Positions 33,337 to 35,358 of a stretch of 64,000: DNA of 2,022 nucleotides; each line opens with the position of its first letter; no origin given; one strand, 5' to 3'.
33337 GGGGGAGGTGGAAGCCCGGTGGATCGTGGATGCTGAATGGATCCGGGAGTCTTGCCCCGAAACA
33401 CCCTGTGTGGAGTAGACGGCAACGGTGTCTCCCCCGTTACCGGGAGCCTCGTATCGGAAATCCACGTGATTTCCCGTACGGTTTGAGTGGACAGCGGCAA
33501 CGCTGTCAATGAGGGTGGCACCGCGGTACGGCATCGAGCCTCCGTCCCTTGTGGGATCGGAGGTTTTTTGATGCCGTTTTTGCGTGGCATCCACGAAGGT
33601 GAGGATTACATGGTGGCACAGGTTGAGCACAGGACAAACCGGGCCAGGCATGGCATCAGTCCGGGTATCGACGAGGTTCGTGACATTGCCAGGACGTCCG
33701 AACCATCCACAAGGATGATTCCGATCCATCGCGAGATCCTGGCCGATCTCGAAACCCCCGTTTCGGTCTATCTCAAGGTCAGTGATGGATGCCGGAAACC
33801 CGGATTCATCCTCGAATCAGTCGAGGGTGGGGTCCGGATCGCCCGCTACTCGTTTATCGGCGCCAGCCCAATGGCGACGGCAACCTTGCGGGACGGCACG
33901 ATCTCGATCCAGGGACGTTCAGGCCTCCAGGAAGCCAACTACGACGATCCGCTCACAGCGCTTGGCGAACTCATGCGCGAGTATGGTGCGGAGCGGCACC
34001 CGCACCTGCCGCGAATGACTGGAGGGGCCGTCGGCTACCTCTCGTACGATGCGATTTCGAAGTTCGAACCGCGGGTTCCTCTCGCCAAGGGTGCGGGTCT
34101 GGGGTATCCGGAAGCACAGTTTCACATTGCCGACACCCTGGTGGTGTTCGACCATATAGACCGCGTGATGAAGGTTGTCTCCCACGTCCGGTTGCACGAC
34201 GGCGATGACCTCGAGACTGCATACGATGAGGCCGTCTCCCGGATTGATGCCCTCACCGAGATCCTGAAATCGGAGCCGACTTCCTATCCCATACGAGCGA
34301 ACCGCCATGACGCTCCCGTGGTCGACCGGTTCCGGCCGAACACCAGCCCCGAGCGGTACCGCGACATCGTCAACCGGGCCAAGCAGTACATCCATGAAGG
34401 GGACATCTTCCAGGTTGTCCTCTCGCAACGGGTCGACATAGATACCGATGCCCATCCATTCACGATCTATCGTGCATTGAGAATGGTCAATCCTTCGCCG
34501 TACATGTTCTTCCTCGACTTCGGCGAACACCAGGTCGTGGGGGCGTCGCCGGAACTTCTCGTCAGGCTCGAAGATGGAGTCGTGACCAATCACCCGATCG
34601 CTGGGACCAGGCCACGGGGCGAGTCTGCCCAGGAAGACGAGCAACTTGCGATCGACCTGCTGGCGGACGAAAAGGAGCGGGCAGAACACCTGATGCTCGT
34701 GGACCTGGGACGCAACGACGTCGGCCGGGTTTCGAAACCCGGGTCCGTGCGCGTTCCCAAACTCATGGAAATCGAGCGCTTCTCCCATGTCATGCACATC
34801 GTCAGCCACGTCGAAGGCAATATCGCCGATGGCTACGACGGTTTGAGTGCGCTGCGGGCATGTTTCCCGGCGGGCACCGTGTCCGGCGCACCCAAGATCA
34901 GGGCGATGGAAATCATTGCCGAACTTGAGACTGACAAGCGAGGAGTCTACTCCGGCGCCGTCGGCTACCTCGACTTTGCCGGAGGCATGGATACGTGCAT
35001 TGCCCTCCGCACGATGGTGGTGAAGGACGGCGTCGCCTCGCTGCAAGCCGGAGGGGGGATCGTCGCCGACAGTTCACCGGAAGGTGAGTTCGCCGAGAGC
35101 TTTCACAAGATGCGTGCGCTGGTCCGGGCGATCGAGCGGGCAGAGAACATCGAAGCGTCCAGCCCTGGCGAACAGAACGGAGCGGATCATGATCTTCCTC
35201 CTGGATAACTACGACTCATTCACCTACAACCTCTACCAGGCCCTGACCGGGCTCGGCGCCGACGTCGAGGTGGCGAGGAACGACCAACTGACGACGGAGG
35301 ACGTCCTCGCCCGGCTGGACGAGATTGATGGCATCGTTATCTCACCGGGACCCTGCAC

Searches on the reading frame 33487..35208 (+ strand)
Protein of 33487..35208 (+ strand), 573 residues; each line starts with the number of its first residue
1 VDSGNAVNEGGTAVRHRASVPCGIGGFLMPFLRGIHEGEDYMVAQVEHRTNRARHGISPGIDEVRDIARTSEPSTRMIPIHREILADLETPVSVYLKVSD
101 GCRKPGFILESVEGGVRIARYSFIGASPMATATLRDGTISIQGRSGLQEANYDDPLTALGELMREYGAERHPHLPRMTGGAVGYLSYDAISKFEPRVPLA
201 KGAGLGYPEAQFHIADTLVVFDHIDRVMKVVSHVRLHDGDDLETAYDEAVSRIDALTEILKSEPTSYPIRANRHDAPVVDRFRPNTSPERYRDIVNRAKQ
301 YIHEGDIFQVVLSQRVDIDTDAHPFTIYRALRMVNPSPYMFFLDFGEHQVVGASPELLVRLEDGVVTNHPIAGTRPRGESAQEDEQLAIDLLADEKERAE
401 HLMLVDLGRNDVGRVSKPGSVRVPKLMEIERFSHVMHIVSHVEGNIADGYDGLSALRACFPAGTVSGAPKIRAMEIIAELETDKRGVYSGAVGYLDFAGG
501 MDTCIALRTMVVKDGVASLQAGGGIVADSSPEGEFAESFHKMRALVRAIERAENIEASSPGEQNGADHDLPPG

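Call 65: search_protein_families(library=pfam, proteins=[window:33487-35208:+], max_evalue=0.00001)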
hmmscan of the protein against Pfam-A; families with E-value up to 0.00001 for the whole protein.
window:33487-35208:+ (573 aa): 2 families
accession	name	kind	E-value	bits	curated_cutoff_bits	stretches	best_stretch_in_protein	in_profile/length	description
PF00425.24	Chorismate_bind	-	1.3e-95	320.3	27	1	288-541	2-257/257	chorismate binding enzyme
PF04715.19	Anth_synt_I_N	-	2.6e-31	109.2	23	1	87-226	1-136/140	Anthranilate synthase component I, N terminal region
